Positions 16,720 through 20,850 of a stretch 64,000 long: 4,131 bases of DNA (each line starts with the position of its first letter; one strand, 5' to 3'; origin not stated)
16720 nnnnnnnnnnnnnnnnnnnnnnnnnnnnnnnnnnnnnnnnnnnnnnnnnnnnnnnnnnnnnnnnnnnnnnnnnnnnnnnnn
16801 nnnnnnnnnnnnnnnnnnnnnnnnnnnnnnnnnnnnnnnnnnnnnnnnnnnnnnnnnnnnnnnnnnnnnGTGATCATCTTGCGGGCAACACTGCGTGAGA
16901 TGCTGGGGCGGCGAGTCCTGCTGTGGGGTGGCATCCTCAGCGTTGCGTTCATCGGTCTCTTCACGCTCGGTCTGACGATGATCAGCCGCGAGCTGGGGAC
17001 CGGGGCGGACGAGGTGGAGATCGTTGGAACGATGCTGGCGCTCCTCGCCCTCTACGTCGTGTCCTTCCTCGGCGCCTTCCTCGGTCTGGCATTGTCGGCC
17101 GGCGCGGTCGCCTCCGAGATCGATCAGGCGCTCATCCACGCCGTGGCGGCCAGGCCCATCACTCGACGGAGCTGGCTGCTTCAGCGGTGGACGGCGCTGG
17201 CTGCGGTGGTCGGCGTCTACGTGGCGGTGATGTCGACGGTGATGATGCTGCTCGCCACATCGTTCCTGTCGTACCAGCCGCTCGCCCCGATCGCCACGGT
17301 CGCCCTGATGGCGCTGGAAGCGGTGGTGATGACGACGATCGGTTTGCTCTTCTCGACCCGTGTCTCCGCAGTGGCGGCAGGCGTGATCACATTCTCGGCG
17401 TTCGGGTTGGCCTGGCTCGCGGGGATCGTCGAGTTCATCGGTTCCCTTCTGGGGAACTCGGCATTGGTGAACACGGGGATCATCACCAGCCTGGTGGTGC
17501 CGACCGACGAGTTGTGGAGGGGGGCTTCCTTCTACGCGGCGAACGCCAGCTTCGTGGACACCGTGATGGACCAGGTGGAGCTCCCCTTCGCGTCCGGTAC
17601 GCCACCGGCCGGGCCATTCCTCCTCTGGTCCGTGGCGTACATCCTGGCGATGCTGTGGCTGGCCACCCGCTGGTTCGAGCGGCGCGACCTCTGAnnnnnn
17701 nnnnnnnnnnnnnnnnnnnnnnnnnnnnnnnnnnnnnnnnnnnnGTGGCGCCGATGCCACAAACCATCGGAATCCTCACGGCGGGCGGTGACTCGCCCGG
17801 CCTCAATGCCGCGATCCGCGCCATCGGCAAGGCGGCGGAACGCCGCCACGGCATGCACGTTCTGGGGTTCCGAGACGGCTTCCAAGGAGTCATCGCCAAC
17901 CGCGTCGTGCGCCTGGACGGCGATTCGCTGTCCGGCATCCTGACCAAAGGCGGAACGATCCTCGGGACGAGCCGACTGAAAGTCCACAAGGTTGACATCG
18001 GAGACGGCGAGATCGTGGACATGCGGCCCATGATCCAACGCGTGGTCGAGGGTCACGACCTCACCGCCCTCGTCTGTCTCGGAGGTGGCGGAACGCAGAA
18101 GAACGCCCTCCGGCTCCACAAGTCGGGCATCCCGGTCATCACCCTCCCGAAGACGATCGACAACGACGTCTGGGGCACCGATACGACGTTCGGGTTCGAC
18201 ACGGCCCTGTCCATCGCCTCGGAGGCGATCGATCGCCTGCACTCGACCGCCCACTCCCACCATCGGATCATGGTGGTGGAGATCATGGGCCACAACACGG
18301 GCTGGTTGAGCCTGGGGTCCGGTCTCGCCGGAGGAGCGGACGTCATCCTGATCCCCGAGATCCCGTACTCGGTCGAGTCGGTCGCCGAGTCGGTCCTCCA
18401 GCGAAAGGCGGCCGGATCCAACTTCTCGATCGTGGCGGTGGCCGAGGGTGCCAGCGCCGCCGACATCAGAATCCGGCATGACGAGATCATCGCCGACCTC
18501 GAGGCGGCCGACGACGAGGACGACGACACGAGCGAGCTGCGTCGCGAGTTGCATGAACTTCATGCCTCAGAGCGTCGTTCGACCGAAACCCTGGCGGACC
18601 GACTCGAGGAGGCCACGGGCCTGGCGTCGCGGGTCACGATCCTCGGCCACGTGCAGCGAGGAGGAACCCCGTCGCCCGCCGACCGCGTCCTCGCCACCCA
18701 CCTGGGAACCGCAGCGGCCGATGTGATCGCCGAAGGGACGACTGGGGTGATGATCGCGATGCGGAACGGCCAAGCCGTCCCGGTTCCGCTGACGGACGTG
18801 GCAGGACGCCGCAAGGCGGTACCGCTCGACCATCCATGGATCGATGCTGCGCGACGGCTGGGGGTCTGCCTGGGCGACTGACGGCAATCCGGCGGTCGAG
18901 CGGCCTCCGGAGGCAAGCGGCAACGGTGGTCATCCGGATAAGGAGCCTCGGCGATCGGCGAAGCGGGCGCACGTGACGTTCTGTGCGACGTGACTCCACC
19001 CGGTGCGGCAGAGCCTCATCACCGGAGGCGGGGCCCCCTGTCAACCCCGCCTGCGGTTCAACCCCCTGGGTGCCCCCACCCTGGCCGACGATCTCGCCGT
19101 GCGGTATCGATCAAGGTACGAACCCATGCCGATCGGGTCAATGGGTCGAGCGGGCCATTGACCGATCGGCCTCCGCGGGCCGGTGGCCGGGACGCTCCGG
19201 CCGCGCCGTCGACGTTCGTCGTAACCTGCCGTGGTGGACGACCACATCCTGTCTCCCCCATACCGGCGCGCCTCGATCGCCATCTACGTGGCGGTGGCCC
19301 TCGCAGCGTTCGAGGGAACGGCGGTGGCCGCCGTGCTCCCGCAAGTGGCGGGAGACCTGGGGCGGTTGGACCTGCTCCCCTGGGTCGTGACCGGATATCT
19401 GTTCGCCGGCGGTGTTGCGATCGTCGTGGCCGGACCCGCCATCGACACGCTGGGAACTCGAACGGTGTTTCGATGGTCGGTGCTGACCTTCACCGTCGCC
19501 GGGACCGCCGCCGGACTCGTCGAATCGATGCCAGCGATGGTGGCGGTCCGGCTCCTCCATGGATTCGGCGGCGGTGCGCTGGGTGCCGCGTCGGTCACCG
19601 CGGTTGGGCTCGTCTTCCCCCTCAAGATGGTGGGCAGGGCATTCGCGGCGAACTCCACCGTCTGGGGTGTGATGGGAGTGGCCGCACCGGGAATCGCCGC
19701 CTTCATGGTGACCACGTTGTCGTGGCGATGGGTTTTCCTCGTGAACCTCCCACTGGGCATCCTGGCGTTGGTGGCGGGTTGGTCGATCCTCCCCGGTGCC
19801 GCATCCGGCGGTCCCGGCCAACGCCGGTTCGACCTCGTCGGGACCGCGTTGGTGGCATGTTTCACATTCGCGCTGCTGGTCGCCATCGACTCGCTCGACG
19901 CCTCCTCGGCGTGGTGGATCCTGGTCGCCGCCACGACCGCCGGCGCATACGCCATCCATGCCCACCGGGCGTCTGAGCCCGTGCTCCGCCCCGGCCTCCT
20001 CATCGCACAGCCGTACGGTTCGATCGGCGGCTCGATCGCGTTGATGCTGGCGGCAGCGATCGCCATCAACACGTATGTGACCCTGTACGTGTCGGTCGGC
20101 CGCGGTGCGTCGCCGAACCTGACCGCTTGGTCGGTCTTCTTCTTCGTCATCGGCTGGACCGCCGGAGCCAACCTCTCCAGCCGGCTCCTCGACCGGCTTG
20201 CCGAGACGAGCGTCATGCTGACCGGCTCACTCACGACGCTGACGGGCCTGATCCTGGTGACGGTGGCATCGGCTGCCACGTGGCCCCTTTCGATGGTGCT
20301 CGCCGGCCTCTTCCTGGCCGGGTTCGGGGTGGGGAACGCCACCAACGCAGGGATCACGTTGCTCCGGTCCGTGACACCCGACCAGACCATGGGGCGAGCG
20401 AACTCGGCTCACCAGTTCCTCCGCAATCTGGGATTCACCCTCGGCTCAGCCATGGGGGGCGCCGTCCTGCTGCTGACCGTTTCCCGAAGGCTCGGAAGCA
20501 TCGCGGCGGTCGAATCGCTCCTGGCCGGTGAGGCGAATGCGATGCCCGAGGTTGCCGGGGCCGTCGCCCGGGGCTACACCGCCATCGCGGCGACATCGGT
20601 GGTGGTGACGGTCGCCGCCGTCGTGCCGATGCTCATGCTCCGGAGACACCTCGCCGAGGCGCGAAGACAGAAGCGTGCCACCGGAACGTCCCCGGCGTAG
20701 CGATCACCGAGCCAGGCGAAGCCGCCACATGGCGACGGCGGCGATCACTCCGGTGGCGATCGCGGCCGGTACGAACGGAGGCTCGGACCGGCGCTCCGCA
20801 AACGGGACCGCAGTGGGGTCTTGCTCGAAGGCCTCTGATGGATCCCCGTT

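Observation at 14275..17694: Tightly coupled four-gene operon: ECF sigma - ZAS anti-sigma - ABC ATPase - ABC-2 permease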

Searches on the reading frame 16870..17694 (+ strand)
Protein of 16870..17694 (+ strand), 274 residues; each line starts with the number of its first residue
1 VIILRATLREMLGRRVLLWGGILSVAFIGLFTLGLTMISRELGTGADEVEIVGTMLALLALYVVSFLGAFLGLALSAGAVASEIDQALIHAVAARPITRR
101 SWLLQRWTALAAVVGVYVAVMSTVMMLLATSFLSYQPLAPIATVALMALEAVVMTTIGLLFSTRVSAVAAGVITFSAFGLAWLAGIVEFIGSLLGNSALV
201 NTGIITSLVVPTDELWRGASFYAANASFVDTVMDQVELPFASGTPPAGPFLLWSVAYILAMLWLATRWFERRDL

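Call 3: search_protein_families(library=pfam, proteins=[window:16870-17694:+], max_evalue=0.01)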
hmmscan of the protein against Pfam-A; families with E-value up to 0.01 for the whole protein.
window:16870-17694:+ (274 aa): 1 family
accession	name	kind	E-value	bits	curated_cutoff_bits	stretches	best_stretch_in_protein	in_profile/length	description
PF12679.13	ABC2_membrane_2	-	4.1e-05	23.4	27.2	1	47-274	57-283/283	ABC-2 family transporter protein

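Call 4: search_protein_families(library=ncbifam, proteins=[window:16870-17694:+], max_evalue=0.01)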
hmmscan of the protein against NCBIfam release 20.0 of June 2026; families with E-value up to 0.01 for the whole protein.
window:16870-17694:+ (274 aa): 0 families

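Call 49: find_homologous_proteins(query=window:16870-17694:+)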
Query window:16870-17694:+ (274 aa): 76 proteins with E <= 0.001 among 8000 candidates.
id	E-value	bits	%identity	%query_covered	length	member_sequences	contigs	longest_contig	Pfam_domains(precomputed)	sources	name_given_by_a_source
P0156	2.2e-161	553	100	100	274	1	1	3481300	-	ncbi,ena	-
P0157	1.2e-102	361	63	100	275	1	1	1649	-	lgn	-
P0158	8.6e-83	296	56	99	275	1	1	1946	PF12679.14,PF10920.16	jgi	jgi:ABC-type transport system involved in multi-copper enzyme maturation permease subunit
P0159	2.3e-82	295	55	100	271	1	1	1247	PF12679.14,PF10920.16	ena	-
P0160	3.1e-71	258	49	99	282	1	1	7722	PF12679.14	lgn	-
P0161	5.4e-70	254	51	99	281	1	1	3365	PF12679.14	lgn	-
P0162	8.6e-70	253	51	99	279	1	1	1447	PF12679.14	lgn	-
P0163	8.0e-69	250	49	99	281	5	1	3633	PF12679.14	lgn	-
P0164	4.4e-68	248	51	99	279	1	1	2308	PF12679.14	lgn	-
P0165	4.5e-68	248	50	99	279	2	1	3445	PF12679.14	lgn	-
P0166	5.9e-67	244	49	99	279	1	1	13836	PF12679.14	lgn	-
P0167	1.2e-66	243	48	99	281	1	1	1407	PF12679.14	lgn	-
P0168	3.8e-64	235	47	100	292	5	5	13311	PF12679.14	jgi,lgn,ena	jgi:ABC-type transport system involved in multi-copper enzyme maturation permease subunit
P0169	1.7e-62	229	47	100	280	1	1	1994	PF12679.14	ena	-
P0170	3.5e-62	228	49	100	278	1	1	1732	PF12679.14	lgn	-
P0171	6.8e-62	227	45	100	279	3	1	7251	PF12679.14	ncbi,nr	ncbi:MAG: ABC transporter permease [Euzebyales bacterium]|nr:ABC transporter permease [Euzebyales ba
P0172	1.5e-61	226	47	100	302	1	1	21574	PF12679.14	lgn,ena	-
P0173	1.9e-61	226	47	100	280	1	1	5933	PF12679.14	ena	-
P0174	1.3e-60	223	47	100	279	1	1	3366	PF12679.14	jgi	jgi:Cu-processing system permease protein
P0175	3.1e-60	222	47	100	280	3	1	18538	PF12679.14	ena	-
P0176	4.1e-60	222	48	100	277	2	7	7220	PF12679.14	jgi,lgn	jgi:Cu-processing system permease protein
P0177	9.1e-60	221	46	100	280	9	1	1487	PF12679.14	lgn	-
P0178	2.0e-59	219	47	99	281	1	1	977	PF12679.14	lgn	-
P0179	3.4e-59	219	46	100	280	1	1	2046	PF12679.14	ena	-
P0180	4.0e-59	218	46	99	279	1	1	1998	PF12679.14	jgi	jgi:Cu-processing system permease protein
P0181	4.6e-59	218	43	99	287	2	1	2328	PF12679.14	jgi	jgi:ABC-type transport system involved in multi-copper enzyme maturation permease subunit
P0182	5.7e-59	218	46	100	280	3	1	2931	PF12679.14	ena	-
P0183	9.6e-59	217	46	99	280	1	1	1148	PF12679.14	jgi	jgi:Cu-processing system permease protein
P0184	1.6e-58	216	45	100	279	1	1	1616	PF12679.14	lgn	-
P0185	5.5e-58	215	45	100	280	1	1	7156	PF12679.14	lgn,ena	-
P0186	8.6e-58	214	45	100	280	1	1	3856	PF12679.14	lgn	-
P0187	8.9e-58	214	44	99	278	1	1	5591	PF12679.14,PF12730.14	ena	-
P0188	1.1e-57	214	46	100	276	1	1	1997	PF12679.14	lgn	-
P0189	1.2e-57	214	45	99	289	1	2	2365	PF12679.14,PF10920.16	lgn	-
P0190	1.7e-57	213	46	100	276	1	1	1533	PF12679.14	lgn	-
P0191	1.8e-57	213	45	100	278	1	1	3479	PF12679.14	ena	-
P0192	2.8e-57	212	45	100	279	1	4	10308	PF12679.14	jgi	jgi:Cu-processing system permease protein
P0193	5.7e-57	211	46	99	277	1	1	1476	PF12679.14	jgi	jgi:Cu-processing system permease protein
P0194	8.1e-57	211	45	100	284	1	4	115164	PF12679.14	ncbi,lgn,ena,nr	ncbi:MAG TPA: ABC transporter permease [Chloroflexota bacterium]|nr:ABC transporter permease [Chloro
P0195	1.3e-56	210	46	100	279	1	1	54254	PF12679.14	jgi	jgi:Cu-processing system permease protein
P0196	1.5e-56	210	45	100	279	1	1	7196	PF12679.14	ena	-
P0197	1.5e-56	210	45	100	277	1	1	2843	PF12679.14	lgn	-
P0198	2.0e-56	210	45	100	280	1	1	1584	PF12679.14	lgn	-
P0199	3.5e-56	209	46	99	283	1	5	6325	PF12679.14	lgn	-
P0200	6.0e-56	208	46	100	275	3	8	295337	PF10920.16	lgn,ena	-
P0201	9.2e-56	207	46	100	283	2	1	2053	PF12679.14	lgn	-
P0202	1.3e-55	207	46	84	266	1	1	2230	PF12679.14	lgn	-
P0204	1.9e-55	206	42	99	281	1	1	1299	PF12679.14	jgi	jgi:ABC-type transport system involved in multi-copper enzyme maturation permease subunit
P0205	3.6e-55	205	45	99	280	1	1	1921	PF12679.14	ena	-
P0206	4.1e-55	205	44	99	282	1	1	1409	PF12679.14,PF10920.16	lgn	-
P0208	9.3e-55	204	45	99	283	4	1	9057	PF12679.14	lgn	-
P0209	1.2e-54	204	44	99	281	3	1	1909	PF12679.14,PF10920.16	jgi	jgi:ABC-type transport system involved in multi-copper enzyme maturation permease subunit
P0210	1.3e-54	204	43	92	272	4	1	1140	PF12679.14,PF10920.16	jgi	jgi:ABC-type transport system involved in multi-copper enzyme maturation permease subunit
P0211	2.0e-54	203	42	99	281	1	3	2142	PF12679.14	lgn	-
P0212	2.0e-54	203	42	99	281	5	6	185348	PF12679.14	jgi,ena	jgi:ABC-type transport system involved in multi-copper enzyme maturation permease subunit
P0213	3.8e-54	202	42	99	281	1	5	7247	PF12679.14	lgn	-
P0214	5.1e-54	202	42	99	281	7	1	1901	PF12679.14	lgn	-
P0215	1.9e-53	200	42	99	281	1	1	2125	PF12679.14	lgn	-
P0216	2.5e-53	199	42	99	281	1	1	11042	PF12679.14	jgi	jgi:ABC-type transport system involved in multi-copper enzyme maturation permease subunit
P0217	3.1e-53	199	42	99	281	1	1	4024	PF12679.14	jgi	jgi:ABC-type transport system involved in multi-copper enzyme maturation permease subunit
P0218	7.4e-53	198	42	99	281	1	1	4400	PF12679.14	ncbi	-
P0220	2.1e-51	193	43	99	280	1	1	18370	PF12679.14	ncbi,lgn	-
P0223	5.2e-50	189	43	99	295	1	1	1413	PF12679.14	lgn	-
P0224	4.6e-47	179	40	99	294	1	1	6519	PF12679.14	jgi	jgi:ABC-2 type transport system permease protein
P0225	6.2e-47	178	40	99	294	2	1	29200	PF12679.14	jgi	jgi:Cu-processing system permease protein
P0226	1.0e-40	158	41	80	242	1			PF12679.14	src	-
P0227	4.7e-20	90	30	100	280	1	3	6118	PF12679.14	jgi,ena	jgi:Cu-processing system permease protein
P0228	1.0e-19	89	30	100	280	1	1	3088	PF12679.14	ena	-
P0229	1.1e-19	89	30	100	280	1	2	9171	PF12679.14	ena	-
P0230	2.1e-19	88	30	100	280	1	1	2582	PF12679.14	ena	-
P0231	1.4e-15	76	29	100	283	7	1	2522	PF12679.14,PF12730.14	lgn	-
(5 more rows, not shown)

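Call 50: find_encoding_contigs(protein=P0194, flank=5000, max_places=2)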
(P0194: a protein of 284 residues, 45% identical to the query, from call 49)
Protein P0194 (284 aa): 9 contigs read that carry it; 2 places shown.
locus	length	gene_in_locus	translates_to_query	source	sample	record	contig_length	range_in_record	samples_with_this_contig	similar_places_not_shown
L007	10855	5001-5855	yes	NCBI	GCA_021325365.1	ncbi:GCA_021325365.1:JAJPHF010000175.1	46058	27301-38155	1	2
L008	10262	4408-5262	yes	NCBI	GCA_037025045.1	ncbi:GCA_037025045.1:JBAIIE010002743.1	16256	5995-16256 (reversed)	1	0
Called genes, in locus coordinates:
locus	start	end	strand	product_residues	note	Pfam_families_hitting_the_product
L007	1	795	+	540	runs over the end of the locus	PF00364:Biotin_lipoyl, PF02817:E3_binding, PF00198:2-oxoacid_dh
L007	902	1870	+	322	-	PF00676:E1_dh, PF02775:TPP_enzyme_C (faint), PF00456:Transketolase_N (weak)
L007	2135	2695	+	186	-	PF04542:Sigma70_r2, PF08281:Sigma70_r4_2, PF04545:Sigma70_r4 (weak)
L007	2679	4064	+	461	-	-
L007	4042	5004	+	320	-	PF00005:ABC_tran, PF13304:AAA_21 (weak)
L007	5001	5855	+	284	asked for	PF12679:ABC2_membrane_2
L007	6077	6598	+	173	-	PF11181:YflT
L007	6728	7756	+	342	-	PF01557:FAA_hydrolase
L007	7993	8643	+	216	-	PF00857:Isochorismatase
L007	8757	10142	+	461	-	PF07732:Cu-oxidase_3, PF00394:Cu-oxidase, PF07731:Cu-oxidase_2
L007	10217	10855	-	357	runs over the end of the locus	PF13379:NMT1_2 (faint), PF09084:NMT1, PF12974:Phosphonate-bd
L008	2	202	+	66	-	?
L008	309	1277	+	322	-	PF00676:E1_dh, PF02775:TPP_enzyme_C (faint), PF00456:Transketolase_N (weak)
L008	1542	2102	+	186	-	PF04542:Sigma70_r2, PF08281:Sigma70_r4_2, PF04545:Sigma70_r4 (weak)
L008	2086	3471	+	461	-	-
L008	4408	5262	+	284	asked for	PF12679:ABC2_membrane_2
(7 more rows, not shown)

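Call 51: find_encoding_contigs(protein=P0200, flank=5000, max_places=2)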
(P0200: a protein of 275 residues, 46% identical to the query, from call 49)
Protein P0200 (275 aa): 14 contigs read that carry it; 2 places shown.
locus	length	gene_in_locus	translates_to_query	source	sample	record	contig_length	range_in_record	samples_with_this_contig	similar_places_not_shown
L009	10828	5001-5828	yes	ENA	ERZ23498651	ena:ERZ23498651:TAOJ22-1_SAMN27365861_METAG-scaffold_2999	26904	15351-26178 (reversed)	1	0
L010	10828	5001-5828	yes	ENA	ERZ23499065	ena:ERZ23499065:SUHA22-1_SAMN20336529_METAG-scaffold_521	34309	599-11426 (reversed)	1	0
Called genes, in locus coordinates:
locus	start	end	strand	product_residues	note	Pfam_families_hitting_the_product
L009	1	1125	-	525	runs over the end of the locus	PF00005:ABC_tran, PF13304:AAA_21 (faint), PF00005:ABC_tran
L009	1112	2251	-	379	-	PF02608:Bmp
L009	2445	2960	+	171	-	PF04542:Sigma70_r2, PF08281:Sigma70_r4_2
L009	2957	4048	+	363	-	-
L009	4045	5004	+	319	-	PF00005:ABC_tran, PF13304:AAA_21 (weak)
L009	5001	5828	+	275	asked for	PF10920:DUF2705 (faint)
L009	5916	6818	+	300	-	PF10418:DHODB_Fe-S_bind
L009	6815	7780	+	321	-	PF01180:DHO_dh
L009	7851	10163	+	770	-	PF00246:Peptidase_M14, PF04122:CW_binding_2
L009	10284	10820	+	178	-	-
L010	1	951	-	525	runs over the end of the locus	PF00005:ABC_tran, PF13304:AAA_21 (faint), PF00005:ABC_tran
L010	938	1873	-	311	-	PF02608:Bmp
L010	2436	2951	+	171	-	PF04542:Sigma70_r2, PF08281:Sigma70_r4_2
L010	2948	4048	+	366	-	-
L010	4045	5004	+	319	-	PF00005:ABC_tran, PF13304:AAA_21 (weak)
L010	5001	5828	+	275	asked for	PF10920:DUF2705 (faint)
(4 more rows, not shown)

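Call 52: find_encoding_contigs(protein=P0212, flank=5000, max_places=2)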
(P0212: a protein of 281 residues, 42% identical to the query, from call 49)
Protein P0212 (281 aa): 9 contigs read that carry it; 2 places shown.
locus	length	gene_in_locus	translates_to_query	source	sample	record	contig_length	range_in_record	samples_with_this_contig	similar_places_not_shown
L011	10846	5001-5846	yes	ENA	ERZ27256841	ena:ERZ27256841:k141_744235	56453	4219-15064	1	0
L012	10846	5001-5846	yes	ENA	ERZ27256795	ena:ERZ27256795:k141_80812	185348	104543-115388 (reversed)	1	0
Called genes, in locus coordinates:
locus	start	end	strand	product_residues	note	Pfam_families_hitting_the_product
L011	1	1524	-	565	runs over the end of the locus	PF01061:ABC2_membrane, PF12698:ABC2_membrane_3, PF01061:ABC2_membrane, PF12698:ABC2_membrane_3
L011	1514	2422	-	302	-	PF00005:ABC_tran, PF13304:AAA_21 (weak), PF26919:ABC-like_C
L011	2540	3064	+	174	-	PF04542:Sigma70_r2, PF08281:Sigma70_r4_2, PF04545:Sigma70_r4 (weak)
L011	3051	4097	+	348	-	-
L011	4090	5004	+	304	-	PF00005:ABC_tran, PF13304:AAA_21 (weak)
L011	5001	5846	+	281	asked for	PF12679:ABC2_membrane_2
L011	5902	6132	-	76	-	PF20059:DUF6458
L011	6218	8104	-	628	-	PF09992:NAGPA, PF00395:SLH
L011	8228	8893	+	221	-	PF00702:Hydrolase, PF13419:HAD_2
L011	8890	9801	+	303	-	PF00561:Abhydrolase_1, PF12146:Hydrolase_4, PF12697:Abhydrolase_6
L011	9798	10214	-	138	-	-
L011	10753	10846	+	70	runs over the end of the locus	PF00583:Acetyltransf_1 (weak), PF08445:FR47 (weak), PF13673:Acetyltransf_10 (weak)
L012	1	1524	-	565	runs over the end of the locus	PF01061:ABC2_membrane, PF12698:ABC2_membrane_3, PF01061:ABC2_membrane, PF12698:ABC2_membrane_3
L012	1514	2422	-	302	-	PF00005:ABC_tran, PF13304:AAA_21 (weak), PF26919:ABC-like_C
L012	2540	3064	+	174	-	PF04542:Sigma70_r2, PF08281:Sigma70_r4_2, PF04545:Sigma70_r4 (weak)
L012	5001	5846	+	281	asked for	PF12679:ABC2_membrane_2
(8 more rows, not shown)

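Call 60: search_solved_structures(query=window:16870-17694:+, max_evalue=1)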
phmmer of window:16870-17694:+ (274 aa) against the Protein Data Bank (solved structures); distinct sequences matched with E-value up to 1: 0.

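Call 79: search_protein_families(library=padloc, proteins=[window:16870-17694:+], max_evalue=0.001)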
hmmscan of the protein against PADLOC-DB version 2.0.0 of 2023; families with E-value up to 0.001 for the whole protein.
window:16870-17694:+ (274 aa): 0 families

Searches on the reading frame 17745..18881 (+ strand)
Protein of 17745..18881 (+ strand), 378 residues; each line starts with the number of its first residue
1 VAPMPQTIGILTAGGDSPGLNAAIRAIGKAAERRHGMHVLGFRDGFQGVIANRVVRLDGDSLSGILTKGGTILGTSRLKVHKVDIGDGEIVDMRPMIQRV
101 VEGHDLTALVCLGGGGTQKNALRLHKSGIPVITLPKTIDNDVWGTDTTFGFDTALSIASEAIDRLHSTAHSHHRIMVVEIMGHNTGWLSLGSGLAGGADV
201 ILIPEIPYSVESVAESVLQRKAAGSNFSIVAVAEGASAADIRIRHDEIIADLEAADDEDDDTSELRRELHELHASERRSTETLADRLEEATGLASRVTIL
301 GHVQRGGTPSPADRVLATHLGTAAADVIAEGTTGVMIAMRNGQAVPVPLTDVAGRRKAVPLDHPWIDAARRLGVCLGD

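Call 3: search_protein_families(library=pfam, proteins=[window:17745-18881:+], max_evalue=0.01)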
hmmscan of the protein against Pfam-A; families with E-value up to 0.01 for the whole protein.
window:17745-18881:+ (378 aa): 1 family
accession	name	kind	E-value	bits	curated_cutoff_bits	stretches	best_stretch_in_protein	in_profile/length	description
PF00365.25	PFK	-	1.2e-95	320.5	30.9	1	8-328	2-277/277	Phosphofructokinase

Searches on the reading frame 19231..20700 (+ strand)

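Call 3: search_protein_families(library=pfam, proteins=[window:19231-20700:+], max_evalue=0.01)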
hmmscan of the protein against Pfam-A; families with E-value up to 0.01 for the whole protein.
window:19231-20700:+ (489 aa): 2 families
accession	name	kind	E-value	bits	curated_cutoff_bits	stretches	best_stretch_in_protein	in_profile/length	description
PF07690.21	MFS_1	-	1.5e-38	133.1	33.4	2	19-405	2-346/347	Major Facilitator Superfamily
PF00083.30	Sugar_tr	-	7.8e-06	25.5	22.3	1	280-409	29-158/452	Sugar (and other) transporter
